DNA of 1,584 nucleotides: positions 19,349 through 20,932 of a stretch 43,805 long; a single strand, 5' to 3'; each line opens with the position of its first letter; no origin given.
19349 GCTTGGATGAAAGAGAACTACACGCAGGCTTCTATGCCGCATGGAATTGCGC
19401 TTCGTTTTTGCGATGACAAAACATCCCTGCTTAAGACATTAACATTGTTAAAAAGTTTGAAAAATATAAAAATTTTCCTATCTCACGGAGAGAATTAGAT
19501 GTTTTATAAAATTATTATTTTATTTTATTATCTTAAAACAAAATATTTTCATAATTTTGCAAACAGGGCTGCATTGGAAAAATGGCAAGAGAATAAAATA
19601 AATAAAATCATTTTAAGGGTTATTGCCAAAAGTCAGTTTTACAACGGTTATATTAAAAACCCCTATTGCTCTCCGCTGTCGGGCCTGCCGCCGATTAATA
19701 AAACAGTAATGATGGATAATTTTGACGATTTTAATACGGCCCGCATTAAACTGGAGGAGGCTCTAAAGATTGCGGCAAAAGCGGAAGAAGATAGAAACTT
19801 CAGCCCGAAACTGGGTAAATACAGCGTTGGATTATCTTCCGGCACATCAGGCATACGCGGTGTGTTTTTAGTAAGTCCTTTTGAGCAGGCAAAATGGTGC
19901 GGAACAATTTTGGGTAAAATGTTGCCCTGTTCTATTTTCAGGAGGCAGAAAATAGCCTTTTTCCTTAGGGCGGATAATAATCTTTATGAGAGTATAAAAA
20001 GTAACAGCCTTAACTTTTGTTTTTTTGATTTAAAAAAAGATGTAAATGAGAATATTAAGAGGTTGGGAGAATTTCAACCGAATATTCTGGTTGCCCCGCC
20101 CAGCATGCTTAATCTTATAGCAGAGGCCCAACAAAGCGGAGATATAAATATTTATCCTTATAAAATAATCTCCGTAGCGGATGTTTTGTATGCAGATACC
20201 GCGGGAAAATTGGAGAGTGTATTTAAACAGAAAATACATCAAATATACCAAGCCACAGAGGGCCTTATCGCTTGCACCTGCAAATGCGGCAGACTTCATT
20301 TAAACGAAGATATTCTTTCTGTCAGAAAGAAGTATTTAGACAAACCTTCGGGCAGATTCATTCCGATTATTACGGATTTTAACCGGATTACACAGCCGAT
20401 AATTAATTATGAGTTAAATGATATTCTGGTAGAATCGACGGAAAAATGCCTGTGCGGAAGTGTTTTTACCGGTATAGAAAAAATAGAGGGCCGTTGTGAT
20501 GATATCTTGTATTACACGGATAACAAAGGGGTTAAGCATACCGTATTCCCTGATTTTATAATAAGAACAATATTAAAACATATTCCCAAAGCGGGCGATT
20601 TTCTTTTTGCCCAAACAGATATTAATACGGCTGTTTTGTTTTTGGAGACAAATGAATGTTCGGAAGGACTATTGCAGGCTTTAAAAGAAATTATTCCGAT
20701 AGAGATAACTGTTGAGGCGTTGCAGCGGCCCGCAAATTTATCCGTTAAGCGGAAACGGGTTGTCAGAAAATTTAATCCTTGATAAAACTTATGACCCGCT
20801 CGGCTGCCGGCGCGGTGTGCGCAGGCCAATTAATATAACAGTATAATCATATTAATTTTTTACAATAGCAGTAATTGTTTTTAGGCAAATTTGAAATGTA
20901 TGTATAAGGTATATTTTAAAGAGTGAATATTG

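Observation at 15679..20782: Translationally coupled five-gene cassette with Ole/beta-lactone-like logic built from non-canonical parts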

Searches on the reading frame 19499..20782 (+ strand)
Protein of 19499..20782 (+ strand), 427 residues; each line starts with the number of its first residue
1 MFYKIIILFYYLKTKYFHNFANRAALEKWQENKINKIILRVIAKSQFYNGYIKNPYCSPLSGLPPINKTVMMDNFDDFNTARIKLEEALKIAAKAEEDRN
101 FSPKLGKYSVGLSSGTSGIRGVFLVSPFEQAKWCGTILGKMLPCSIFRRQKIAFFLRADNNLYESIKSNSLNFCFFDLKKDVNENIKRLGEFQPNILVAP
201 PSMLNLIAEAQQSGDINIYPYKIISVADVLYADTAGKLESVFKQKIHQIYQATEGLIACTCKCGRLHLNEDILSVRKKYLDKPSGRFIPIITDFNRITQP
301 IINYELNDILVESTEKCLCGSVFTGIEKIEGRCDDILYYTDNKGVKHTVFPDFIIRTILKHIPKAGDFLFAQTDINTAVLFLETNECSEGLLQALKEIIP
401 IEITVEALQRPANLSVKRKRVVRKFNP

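Call 3: search_protein_families(library=pfam, proteins=[window:19499-20782:+], max_evalue=0.01)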
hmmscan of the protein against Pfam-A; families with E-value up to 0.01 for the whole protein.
window:19499-20782:+ (427 aa): 3 families
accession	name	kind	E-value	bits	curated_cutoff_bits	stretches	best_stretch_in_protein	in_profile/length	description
PF00501.34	AMP-binding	-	0.00022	20.6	29.9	1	189-265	252-331/384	AMP-binding enzyme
PF20266.3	Mab-21_C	-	0.0043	17.6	24.1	0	10-44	30-64/102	Mab-21 protein HhH/H2TH-like domain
PF18097.6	Vta1_C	-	0.0092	16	26.3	0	74-91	19-36/38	Vta1 C-terminal domain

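Call 4: search_protein_families(library=ncbifam, proteins=[window:19499-20782:+], max_evalue=0.01)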
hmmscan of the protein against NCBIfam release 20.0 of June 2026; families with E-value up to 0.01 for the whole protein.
window:19499-20782:+ (427 aa): 5 families
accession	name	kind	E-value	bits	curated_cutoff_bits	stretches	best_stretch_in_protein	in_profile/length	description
TIGR02304.1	aden_form_hyp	equivalog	2.3e-142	475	251.9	1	5-425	3-428/430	F390 synthetase-related protein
NF045666.1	DVU1553_fam_AMP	equivalog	2.8e-13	49.7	300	1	163-332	152-330/331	DVU_1553 family AMP-dependent CoA ligase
NF053551.1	FlxY_rubin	equivalog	2.9e-05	23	520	1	234-399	218-387/424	flexirubin biosynthesis putative acyl-CoA ligase FlxY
NF041878.1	paak_haloarch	equivalog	0.0005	18.8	700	1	290-339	282-331/427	phenylacetate--CoA ligase PaaK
NF041596.1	fum_diaprop_lig_DdaG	equivalog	0.0015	17.6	700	1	174-251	127-201/390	fumarate--(S)-2,3-diaminopropanoate ligase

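Call 8: find_homologous_proteins(query=window:19499-20782:+, max_evalue=0.00001)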
Query window:19499-20782:+ (427 aa): 3532 proteins with E <= 0.00001 among 8000 candidates; the best 120 are listed.
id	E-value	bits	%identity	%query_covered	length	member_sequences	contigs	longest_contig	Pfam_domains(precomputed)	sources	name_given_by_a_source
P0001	4.9e-287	969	100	100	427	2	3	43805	-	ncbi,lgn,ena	-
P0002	1.3e-191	655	68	100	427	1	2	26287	-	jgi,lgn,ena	-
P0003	1.7e-191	654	68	100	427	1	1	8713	-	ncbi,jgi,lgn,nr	ncbi:MAG: adenylate synthase [Campylobacteraceae bacterium]|jgi:putative adenylate-forming enzyme|nr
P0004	1.3e-180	619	66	100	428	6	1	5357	PF00501.35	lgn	-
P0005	8.0e-148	511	56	100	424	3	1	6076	-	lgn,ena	-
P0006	2.3e-145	503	55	100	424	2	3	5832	-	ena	-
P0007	4.1e-145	502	55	100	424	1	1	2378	-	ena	-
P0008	2.3e-144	499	55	100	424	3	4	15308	PF00501.35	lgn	-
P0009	9.1e-143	494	54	100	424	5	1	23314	PF00501.35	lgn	-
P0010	1.2e-142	494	55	100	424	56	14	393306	-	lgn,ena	-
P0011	7.0e-141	488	54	100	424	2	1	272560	PF00501.35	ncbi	-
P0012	8.8e-141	487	54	100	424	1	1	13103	PF00501.35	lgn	-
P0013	4.6e-140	485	54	100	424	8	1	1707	-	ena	-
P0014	2.7e-137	476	56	99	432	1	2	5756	-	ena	-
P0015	4.2e-136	472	53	100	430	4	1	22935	-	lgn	-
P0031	2.3e-117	410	51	89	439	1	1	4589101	-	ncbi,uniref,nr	ncbi:F390 synthetase-related protein [Crassaminicella profunda]|uniref:F390 synthetase-related prote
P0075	8.9e-111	389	51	83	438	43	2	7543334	PF00501.35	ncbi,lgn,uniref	ncbi:F390 synthetase-related protein [Paenibacillus sp. FSL H8-0332]|uniref:F390 synthetase-related 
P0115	4.1e-109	383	50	86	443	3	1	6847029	-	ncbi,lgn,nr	ncbi:hypothetical protein NIES4074_57650 [Cylindrospermum sp. NIES-4074]|nr:hypothetical protein NIE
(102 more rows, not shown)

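Call 11: find_encoding_contigs(protein=P0001, flank=10000, max_places=3)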
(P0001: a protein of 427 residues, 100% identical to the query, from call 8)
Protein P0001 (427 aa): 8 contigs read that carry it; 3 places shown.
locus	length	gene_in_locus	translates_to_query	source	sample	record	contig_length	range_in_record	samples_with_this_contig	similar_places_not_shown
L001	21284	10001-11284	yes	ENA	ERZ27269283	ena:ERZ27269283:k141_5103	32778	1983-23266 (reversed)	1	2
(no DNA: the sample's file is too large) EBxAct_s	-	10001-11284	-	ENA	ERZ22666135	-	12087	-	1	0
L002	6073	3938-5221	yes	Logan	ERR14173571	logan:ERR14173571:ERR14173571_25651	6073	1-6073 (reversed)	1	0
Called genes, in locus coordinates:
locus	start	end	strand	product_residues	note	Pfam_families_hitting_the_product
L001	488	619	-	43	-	-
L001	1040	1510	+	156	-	PF22381:Staph_reg_Sar_Rot (weak), PF01047:MarR (weak), PF12802:MarR_2 (weak), PF13463:HTH_27 (weak)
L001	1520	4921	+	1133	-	PF05977:MFS_3, PF07690:MFS_1, PF01553:Acyltransferase, PF00501:AMP-binding, PF13193:AMP-binding_C (weak)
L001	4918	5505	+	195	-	-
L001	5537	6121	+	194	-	-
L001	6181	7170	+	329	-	PF08545:ACP_syn_III, PF08541:ACP_syn_III_C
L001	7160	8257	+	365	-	PF02655:ATP-grasp_3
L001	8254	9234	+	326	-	PF01073:3Beta_HSD, PF01370:Epimerase, PF02719:Polysacc_synt_2 (faint), PF04321:RmlD_sub_bind, PF05368:NmrA (weak), PF13460:NAD_binding_10, PF16363:GDP_Man_Dehyd, PF07993:NAD_binding_4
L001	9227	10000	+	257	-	PF00753:Lactamase_B, PF23023:Anti-Pycsar_Apyc1 (weak)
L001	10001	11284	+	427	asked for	-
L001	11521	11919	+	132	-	PF04355:BamE (weak)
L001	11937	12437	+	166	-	-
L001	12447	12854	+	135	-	-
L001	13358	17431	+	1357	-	PF03797:Autotransporter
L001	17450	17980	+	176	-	PF00691:OmpA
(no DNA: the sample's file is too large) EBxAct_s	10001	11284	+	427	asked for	-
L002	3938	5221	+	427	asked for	-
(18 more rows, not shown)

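Call 12: find_related_loci(query=A1, collection=genome_contigs, flank=10000)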
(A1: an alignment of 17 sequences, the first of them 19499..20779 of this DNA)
Query A1 (427 aa) in genome_contigs; peptide patterns used: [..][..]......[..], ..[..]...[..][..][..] (x = any residue, [..] = any of these).
599 stretches matched a pattern (row limit reached: there are more); 586 encode a relative of the query (tblastn E <= 1e-3); the best 80 are kept; 80 distinct loci.
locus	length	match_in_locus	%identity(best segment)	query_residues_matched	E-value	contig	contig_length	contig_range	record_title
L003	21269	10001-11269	56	1-426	2e-150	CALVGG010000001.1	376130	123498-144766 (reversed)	MAG: uncultured Elusimicrobiales bacterium isolate BRZ_EQ__bin77 genome assembly, contig: BRZ_EQ__NODE_17_length_376130_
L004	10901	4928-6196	51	1-423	4e-122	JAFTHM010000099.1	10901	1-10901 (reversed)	MAG: Alphaproteobacteria bacterium isolate RGIG3823 Roe_deer_Cecum-1__c499177, whole genome shotgun sequence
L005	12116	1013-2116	49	7-373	4e-118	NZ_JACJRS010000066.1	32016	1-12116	Phormidium sp. FACHB-1136 contig66, whole genome shotgun sequence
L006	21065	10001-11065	50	6-359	1e-117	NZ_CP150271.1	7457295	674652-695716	Paenibacillus sp. FSL K6-1217 chromosome, complete genome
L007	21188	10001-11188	46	4-398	2e-117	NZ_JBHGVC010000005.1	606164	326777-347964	Paenibacillus lentus strain P8CEA5 P8CEA5_Assembly_contig_5, whole genome shotgun sequence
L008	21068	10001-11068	51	4-359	3e-117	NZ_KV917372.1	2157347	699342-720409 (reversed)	Metabacillus halosaccharovorans strain DSM 25387 Scaffold2, whole genome shotgun sequence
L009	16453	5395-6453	51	7-359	1e-115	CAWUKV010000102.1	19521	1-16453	MAG: uncultured bacterium isolate SRR17458646_binner23_14_1705322974 genome assembly, contig: ERZ21854007.326, whole gen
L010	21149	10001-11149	46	5-384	1e-115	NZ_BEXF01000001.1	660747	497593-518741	Brevibacillus reuszeri strain NIT02 contig1, whole genome shotgun sequence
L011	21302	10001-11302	45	5-426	3e-115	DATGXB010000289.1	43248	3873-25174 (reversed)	MAG TPA_asm: Nostocaceae cyanobacterium isolate SMAG_U10597 k141_182244, whole genome shotgun sequence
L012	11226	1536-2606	49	6-359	5e-115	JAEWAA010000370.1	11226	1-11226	MAG: Bacillota bacterium isolate OH_PBB_190 k127_1245710, whole genome shotgun sequence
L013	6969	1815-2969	46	11-394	6e-115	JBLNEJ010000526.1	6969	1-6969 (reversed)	MAG: Clostridia bacterium isolate MAG76 PRJNA889980_bin15_renamed_525, whole genome shotgun sequence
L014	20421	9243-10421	47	6-395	2e-114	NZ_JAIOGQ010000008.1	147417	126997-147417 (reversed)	Paenibacillus caui strain 81-11 Scaffold8, whole genome shotgun sequence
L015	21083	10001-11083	48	1-359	1e-114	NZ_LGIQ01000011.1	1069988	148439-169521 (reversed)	Brevibacillus reuszeri strain DSM 9887 super21, whole genome shotgun sequence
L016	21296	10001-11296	45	7-426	6e-114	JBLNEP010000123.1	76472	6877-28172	MAG: Actinomycetota bacterium isolate MAG69 PRJNA853613_bin2_renamed_122, whole genome shotgun sequence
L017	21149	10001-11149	46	5-384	5e-114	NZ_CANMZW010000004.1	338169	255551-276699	Uncultured Brevibacillus sp. isolate S4Y-50-3Z.fasta NODE_4, whole genome shotgun sequence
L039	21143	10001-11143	47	7-386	2e-110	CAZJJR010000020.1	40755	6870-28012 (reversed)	MAG TPA_asm: uncultured bacterium isolate SRP290908_co2_197 genome assembly, contig: NODE_1142_length_40755_cov_5.992875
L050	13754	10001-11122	49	4-383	3e-109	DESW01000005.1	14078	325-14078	MAG TPA_asm: Candidatus Saccharibacteria bacterium UBA3304 UBA3304_contig_84824, whole genome shotgun sequence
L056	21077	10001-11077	49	1-359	7e-109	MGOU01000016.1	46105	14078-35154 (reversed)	MAG: Clostridiales bacterium GWD2_32_19 gwd2_scaffold_267, whole genome shotgun sequence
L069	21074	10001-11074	45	4-359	3e-106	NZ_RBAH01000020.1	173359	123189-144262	Paenibacillus ginsengarvi strain KCTC 13059 NODE_20_length_173359_cov_37.332248, whole genome shotgun sequence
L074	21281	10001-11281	45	1-424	6e-105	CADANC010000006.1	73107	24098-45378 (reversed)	MAG: uncultured Erysipelotrichaceae bacterium isolate RUG13444 genome assembly, contig: RUG13444_asm_6, whole genome sho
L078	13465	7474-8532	50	1-359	4e-104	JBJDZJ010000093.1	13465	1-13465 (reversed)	MAG: Eubacteriales bacterium isolate LOHA09_bin.020 NODE_2549_length_13465_cov_5.717226, whole genome shotgun sequence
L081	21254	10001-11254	41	7-424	1e-103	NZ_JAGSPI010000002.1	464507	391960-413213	Providencia vermicola strain DSM 17385 Scaffold02, whole genome shotgun sequence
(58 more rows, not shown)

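Call 16: search_solved_structures(query=window:19499-20779:+, max_evalue=0.01)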
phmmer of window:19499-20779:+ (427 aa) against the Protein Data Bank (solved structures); distinct sequences matched with E-value up to 0.01: 2.
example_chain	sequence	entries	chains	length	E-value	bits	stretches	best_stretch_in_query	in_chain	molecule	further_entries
9s3l_A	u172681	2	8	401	1.6e-09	40.2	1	191-321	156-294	Phenylacetate-CoA ligase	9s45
4r1l_A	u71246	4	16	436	3.2e-05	26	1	184-377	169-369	Phenylacetate-coenzyme A ligase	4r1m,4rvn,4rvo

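Call 21: find_encoding_contigs(protein=P0075, flank=10000, max_places=1)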
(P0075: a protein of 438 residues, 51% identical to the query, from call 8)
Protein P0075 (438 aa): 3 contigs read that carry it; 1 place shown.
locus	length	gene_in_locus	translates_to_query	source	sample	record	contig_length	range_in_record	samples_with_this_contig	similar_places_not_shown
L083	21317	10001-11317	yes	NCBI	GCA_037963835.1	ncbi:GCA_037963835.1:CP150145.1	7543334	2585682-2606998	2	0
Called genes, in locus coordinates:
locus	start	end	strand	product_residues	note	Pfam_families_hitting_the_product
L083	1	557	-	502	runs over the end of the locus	PF22848:ASD1_dom, PF06964:Alpha-L-AF_C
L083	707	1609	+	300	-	PF01022:HTH_5, PF12840:HTH_20 (weak), PF21476:PF0610-like_N (faint)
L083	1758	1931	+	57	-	-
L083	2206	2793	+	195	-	PF06541:ABC_trans_CmpB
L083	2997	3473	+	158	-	PF00293:NUDIX, PF14815:NUDIX_4 (weak)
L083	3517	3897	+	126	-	PF10990:DUF2809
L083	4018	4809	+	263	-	PF10997:Amj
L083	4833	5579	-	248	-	-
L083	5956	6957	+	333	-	PF00195:Chal_sti_synt_N (weak), PF08545:ACP_syn_III, PF08541:ACP_syn_III_C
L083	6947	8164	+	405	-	-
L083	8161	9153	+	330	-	PF00106:adh_short (weak), PF01073:3Beta_HSD, PF01370:Epimerase, PF04321:RmlD_sub_bind, PF05368:NmrA, PF13460:NAD_binding_10, PF16363:GDP_Man_Dehyd, PF07993:NAD_binding_4, +1 more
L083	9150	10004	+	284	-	PF00753:Lactamase_B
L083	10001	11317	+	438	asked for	PF00501:AMP-binding (weak)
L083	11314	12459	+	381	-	-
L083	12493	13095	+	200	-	PF01066:CDP-OH_P_transf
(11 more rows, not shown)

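Call 22: find_encoding_contigs(protein=P0115, flank=10000, max_places=1)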
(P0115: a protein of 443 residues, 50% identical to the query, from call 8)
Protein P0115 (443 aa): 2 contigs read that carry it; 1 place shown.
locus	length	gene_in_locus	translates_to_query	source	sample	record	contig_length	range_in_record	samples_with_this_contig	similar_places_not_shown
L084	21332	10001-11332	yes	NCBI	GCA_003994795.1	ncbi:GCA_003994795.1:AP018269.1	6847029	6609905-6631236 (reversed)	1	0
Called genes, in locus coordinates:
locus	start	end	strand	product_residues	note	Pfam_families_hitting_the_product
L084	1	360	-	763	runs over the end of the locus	PF08446:PAS_2, PF01590:GAF, PF00360:PHY, PF00512:HisKA, PF02518:HATPase_c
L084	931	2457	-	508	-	PF02366:PMT, PF16192:PMT_4TMC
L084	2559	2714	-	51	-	-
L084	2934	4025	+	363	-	PF08545:ACP_syn_III, PF08541:ACP_syn_III_C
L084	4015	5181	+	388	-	PF02655:ATP-grasp_3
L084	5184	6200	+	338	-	PF00355:Rieske, PF19112:VanA_C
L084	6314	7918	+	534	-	PF00664:ABC_membrane, PF00005:ABC_tran, PF02463:SMC_N (faint), PF13304:AAA_21 (faint)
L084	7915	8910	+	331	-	PF01073:3Beta_HSD, PF01370:Epimerase, PF02719:Polysacc_synt_2, PF04321:RmlD_sub_bind, PF05368:NmrA (weak), PF13460:NAD_binding_10, PF16363:GDP_Man_Dehyd, PF07993:NAD_binding_4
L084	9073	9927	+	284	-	PF00753:Lactamase_B, PF23023:Anti-Pycsar_Apyc1 (weak)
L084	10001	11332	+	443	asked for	-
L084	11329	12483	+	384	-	-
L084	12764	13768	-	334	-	PF00923:TAL_FSA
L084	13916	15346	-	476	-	PF00224:PK, PF02887:PK_C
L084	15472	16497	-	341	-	PF00044:Gp_dh_N, PF02800:Gp_dh_C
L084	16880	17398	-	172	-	PF01724:DUF29 (weak)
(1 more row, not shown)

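Call 23: find_encoding_contigs(protein=P0031, flank=10000, max_places=1)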
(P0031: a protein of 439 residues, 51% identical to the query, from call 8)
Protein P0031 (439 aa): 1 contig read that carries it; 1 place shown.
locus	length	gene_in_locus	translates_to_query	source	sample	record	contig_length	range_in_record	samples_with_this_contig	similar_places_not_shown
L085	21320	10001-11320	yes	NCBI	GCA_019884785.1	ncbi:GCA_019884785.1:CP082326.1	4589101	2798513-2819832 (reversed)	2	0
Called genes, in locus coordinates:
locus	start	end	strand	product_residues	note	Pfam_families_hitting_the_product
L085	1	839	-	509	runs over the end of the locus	PF05496:RuvB_N (weak), PF13191:AAA_16 (faint), PF00004:AAA, PF07724:AAA_2 (weak), PF07728:AAA_5 (weak), PF17862:AAA_lid_3, PF01434:Peptidase_M41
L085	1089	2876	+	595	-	PF02743:dCache_1, PF17201:Cache_3-Cache_2 (faint), PF00512:HisKA, PF02518:HATPase_c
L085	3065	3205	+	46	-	-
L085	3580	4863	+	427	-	PF05697:Trigger_N, PF00254:FKBP_C, PF05698:Trigger_C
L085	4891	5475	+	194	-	PF00574:CLP_protease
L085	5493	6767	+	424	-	PF06689:zf-C4_ClpX, PF00493:MCM (weak), PF05496:RuvB_N (faint), PF01078:Mg_chelatase (faint), PF07724:AAA_2, PF00004:AAA, PF07728:AAA_5 (weak), PF10431:ClpB_D2-small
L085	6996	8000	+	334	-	PF00195:Chal_sti_synt_N, PF08545:ACP_syn_III, PF08541:ACP_syn_III_C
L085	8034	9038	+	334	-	PF01073:3Beta_HSD, PF01370:Epimerase, PF02719:Polysacc_synt_2 (weak), PF04321:RmlD_sub_bind, PF05368:NmrA (weak), PF13460:NAD_binding_10, PF16363:GDP_Man_Dehyd, PF07993:NAD_binding_4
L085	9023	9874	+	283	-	PF00753:Lactamase_B, PF23023:Anti-Pycsar_Apyc1 (faint)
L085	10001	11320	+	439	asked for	-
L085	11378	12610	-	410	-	PF00155:Aminotran_1_2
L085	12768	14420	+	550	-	PF03553:Na_H_antiporter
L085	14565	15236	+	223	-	PF03315:SDH_beta, PF01842:ACT, PF22629:ACT_AHAS_ss (weak)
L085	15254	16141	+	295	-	PF03313:SDH_alpha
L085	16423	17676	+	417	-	PF00909:Ammonium_transp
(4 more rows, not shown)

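Call 28: search_protein_families(library=ncbifam, proteins=[L004:6189-7340:+], max_evalue=1)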
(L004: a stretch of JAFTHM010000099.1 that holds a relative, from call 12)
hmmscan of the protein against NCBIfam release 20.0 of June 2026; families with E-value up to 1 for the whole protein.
L004:6189-7340:+ (383 aa): 0 families

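Call 30: search_protein_families(library=pfam, proteins=[L003:11272-12402:+, L004:6189-7340:+, L069:11307-12467:+, L003:12449-12850:+, L003:12847-14463:+], max_evalue=0.1)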
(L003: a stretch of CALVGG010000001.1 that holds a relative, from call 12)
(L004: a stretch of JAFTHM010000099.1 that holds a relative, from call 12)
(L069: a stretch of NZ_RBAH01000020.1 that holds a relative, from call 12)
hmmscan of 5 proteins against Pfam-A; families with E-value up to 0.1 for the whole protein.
L003:11272-12402:+ (376 aa): 0 families

L004:6189-7340:+ (383 aa): 0 families

L069:11307-12467:+ (386 aa): 0 families

L003:12449-12850:+ (133 aa): 1 family
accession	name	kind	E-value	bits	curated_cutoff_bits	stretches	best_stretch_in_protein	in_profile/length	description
PF11149.13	DUF2924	-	4.3e-25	89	31.2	1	7-132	4-135/135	Protein of unknown function (DUF2924)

L003:12847-14463:+ (538 aa): 3 families
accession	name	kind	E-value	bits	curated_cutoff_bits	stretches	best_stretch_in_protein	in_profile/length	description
PF00239.26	Resolvase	-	1.5e-38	132.6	23.3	1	9-161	2-145/145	Resolvase, N terminal domain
PF07508.19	Recombinase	-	2.9e-11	43.9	21.1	1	181-261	1-101/102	Recombinase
PF21329.2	CYP38_PsbQ-like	-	0.084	13.8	27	0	435-493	54-112/117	Peptidyl-prolyl cis-trans isomerase CYP38-like, PsbQ-like domain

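Call 31: search_solved_structures(query=L003:11272-12399:+, max_evalue=1)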
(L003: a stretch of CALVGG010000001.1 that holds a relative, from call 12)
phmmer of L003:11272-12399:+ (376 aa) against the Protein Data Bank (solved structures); distinct sequences matched with E-value up to 1: 0.
